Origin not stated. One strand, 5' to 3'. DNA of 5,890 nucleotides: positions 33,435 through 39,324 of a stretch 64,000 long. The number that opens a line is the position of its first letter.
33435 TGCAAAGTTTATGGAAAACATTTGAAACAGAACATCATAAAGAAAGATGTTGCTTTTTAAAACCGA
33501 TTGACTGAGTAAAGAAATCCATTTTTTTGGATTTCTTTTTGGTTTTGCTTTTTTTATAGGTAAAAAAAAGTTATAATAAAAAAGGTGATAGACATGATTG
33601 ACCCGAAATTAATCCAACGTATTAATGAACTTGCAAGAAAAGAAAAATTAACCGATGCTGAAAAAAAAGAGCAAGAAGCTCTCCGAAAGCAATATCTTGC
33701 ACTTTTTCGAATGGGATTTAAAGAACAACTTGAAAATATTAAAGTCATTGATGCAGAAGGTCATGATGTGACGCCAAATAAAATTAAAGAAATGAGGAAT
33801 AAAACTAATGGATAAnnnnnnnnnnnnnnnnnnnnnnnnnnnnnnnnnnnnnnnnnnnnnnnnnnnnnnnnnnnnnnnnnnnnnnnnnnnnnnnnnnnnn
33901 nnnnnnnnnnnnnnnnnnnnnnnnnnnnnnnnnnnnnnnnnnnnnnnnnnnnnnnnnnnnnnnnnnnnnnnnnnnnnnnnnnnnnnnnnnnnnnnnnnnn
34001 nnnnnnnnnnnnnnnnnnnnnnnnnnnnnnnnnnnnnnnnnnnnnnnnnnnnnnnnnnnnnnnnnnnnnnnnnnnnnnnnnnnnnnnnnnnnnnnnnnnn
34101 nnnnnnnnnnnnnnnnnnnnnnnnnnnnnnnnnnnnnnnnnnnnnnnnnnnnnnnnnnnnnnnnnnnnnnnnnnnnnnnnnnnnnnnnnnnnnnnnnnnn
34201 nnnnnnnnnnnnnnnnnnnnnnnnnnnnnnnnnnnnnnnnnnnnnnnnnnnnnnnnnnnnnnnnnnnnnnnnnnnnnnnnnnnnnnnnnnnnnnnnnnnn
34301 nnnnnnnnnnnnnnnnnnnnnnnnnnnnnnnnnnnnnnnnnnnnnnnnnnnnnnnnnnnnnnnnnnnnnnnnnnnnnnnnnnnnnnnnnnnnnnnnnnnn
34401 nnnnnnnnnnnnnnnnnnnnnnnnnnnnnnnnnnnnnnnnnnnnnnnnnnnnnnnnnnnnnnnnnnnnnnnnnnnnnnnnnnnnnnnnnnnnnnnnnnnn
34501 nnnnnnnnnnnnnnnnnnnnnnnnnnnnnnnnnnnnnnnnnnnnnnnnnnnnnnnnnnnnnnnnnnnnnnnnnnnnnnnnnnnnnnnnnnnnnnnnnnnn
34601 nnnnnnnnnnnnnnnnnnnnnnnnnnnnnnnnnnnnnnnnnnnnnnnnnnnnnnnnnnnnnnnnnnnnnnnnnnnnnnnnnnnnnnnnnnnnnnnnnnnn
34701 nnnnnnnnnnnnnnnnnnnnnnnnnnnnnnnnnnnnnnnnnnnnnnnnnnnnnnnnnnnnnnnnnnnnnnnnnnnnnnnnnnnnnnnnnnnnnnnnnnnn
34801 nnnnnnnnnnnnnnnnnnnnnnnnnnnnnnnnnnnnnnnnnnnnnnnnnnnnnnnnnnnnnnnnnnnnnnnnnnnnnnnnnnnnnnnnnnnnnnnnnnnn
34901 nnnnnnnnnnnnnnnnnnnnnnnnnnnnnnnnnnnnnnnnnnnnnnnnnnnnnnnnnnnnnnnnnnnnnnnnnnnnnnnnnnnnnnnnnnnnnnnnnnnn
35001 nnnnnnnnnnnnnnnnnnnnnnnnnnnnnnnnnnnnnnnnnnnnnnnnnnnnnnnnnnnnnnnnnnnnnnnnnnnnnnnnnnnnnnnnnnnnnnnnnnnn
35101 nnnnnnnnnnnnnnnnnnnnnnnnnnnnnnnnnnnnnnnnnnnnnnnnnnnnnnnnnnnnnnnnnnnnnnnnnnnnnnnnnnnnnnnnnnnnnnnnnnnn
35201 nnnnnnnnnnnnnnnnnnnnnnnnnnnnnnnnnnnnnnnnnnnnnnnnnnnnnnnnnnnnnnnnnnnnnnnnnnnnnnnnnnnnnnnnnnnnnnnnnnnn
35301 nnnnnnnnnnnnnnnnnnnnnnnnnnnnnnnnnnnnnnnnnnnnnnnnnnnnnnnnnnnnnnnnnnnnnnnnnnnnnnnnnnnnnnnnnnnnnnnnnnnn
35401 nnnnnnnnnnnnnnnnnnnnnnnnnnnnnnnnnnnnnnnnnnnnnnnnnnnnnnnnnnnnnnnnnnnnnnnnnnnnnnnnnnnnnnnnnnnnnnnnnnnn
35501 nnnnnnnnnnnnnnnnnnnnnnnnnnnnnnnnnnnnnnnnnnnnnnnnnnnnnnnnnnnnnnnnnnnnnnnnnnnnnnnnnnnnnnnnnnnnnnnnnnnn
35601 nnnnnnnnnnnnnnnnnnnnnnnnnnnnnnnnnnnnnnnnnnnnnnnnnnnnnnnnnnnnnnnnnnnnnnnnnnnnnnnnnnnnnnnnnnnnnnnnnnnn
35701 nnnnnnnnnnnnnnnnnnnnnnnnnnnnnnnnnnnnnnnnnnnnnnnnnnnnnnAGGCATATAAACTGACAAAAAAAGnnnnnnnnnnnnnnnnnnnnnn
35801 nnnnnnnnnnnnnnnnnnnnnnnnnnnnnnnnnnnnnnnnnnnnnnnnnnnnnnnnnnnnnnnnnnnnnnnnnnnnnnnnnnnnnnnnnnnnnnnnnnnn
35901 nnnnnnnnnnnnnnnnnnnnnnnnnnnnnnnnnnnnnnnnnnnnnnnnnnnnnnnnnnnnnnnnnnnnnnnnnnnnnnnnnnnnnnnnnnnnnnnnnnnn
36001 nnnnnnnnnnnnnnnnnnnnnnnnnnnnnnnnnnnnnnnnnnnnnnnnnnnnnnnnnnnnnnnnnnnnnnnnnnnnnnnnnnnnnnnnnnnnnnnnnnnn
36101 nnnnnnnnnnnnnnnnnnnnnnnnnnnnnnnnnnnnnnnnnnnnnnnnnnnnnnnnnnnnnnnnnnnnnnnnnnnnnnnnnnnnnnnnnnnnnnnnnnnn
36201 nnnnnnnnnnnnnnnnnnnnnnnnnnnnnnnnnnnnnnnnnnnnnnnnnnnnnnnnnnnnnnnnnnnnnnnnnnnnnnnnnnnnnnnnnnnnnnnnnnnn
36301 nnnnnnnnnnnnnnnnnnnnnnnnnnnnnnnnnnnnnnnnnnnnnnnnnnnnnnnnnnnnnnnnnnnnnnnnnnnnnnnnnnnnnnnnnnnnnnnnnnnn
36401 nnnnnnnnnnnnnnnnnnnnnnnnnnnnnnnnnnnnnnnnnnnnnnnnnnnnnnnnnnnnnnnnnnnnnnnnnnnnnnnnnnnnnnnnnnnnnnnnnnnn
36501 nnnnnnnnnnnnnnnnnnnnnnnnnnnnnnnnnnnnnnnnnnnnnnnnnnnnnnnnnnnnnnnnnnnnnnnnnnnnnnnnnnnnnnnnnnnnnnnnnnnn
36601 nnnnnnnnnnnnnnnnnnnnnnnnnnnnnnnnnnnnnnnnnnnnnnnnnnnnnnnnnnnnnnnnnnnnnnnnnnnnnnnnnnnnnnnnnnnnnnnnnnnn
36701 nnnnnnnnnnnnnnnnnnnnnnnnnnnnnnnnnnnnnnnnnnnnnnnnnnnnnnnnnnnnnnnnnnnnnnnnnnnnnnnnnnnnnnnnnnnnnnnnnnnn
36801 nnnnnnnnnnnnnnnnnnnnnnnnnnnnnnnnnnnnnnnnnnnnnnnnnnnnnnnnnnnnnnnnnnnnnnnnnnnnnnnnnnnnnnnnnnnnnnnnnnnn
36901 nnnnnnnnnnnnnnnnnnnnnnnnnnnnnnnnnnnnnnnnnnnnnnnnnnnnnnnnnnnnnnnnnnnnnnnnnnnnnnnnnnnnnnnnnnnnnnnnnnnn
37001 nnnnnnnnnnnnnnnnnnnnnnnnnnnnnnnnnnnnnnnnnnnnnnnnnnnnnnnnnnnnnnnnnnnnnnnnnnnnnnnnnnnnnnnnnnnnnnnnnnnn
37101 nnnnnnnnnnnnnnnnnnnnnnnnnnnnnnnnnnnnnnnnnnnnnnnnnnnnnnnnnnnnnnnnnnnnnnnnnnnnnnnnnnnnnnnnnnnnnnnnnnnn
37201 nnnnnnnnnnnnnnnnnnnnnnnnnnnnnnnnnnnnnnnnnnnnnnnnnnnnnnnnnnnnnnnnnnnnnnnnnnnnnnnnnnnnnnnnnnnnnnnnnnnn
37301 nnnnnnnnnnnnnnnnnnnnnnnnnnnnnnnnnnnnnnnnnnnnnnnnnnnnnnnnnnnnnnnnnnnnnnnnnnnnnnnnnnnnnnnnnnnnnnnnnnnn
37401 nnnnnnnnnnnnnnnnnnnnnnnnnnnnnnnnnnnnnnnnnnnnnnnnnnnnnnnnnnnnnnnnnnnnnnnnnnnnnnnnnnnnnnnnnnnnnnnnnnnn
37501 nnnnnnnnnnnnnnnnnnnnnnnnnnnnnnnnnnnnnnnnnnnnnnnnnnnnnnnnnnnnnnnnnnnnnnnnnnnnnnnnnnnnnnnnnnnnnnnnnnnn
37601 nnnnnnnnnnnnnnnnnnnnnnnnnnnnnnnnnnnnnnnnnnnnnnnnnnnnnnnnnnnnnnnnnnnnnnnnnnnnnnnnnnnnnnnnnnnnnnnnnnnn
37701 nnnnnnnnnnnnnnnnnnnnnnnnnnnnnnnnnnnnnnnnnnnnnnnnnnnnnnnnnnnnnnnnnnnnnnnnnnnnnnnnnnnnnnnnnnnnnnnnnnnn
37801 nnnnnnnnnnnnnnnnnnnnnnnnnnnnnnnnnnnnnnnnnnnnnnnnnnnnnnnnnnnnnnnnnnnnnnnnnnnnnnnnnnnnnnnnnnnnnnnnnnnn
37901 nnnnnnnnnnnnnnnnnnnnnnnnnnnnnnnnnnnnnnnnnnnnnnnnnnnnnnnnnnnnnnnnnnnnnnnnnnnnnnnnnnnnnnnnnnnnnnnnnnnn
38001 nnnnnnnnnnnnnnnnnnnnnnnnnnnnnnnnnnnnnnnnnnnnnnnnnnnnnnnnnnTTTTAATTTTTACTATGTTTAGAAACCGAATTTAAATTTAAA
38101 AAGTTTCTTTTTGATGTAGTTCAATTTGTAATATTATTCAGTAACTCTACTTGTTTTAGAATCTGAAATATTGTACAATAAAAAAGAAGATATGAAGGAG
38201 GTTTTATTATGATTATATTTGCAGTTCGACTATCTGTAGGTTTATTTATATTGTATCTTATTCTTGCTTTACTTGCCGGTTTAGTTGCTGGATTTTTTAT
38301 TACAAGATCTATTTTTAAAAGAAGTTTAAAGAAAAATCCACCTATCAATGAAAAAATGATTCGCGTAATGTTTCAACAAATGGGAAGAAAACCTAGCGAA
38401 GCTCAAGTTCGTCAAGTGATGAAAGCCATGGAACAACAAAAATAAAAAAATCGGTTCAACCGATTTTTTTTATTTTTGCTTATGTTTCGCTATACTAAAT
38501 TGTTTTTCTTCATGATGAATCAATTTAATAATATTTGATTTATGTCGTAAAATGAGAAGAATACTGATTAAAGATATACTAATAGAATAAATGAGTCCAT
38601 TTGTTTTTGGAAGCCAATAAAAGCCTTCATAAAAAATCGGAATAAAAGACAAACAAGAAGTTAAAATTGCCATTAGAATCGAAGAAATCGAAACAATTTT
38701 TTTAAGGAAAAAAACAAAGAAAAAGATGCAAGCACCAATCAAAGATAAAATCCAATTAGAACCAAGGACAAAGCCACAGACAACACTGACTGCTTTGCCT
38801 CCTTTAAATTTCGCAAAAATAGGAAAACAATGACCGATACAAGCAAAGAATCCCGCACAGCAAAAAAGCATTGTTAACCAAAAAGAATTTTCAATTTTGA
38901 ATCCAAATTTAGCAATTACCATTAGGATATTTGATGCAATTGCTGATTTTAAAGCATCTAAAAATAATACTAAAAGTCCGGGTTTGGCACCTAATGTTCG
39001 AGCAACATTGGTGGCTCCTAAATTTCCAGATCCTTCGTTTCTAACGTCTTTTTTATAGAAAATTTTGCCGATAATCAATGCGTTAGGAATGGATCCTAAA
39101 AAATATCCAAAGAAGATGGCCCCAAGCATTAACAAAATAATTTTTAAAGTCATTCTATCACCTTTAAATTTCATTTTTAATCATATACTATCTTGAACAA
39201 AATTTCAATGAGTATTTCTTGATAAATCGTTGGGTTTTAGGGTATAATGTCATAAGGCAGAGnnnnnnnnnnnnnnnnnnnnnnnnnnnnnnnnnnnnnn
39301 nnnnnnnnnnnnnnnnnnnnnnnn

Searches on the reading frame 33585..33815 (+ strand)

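Call 26: search_protein_families(library=pfam, proteins=[window:33585-33815:+], max_evalue=0.01)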
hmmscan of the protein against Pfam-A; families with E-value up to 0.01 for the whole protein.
window:33585-33815:+ (76 aa): 1 family
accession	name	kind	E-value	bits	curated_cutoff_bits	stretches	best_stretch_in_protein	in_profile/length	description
PF05979.17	DUF896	-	1.9e-25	89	24.2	1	8-68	1-64/64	Bacterial protein of unknown function (DUF896)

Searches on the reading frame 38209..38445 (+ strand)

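Call 26: search_protein_families(library=pfam, proteins=[window:38209-38445:+], max_evalue=0.01)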
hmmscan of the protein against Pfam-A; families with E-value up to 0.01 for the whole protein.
window:38209-38445:+ (78 aa): 1 family
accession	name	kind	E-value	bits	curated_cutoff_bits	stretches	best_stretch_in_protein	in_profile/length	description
PF03672.18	UPF0154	-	4.9e-31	106.9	27.1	1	18-76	2-60/60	Uncharacterised protein family (UPF0154)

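Call 61: search_protein_families(library=ncbifam, proteins=[window:38209-38445:+], max_evalue=0.1)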
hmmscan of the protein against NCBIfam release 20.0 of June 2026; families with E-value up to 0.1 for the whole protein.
window:38209-38445:+ (78 aa): 3 families
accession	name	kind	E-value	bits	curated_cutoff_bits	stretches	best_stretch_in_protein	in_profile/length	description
NF002503.0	PRK01844.1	equivalog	1e-22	79.8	135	1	11-78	4-71/73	YneF family protein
TIGR00496.1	frr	equivalog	0.041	13.5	149.1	1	31-78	69-116/176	ribosome recycling factor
NF050184.1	VpaChn25_0724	subfamily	0.058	13.6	65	1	45-77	18-50/88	VpaChn25_0724 family phage protein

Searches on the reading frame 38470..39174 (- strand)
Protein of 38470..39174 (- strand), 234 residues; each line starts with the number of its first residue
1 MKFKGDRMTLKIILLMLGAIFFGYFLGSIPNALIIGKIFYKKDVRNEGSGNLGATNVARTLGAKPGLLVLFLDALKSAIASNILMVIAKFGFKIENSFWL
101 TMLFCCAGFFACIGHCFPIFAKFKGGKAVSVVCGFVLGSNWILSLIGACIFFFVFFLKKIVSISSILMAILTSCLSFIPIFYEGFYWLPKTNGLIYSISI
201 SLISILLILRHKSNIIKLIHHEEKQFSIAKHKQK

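Call 26: search_protein_families(library=pfam, proteins=[window:38470-39174:-], max_evalue=0.01)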
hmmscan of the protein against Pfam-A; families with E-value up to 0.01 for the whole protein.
window:38470-39174:- (234 aa): 1 family
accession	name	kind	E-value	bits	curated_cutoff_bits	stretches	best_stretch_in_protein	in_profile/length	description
PF02660.20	G3P_acyltransf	-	3e-46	157.9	24.1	1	22-218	1-164/164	Glycerol-3-phosphate acyltransferase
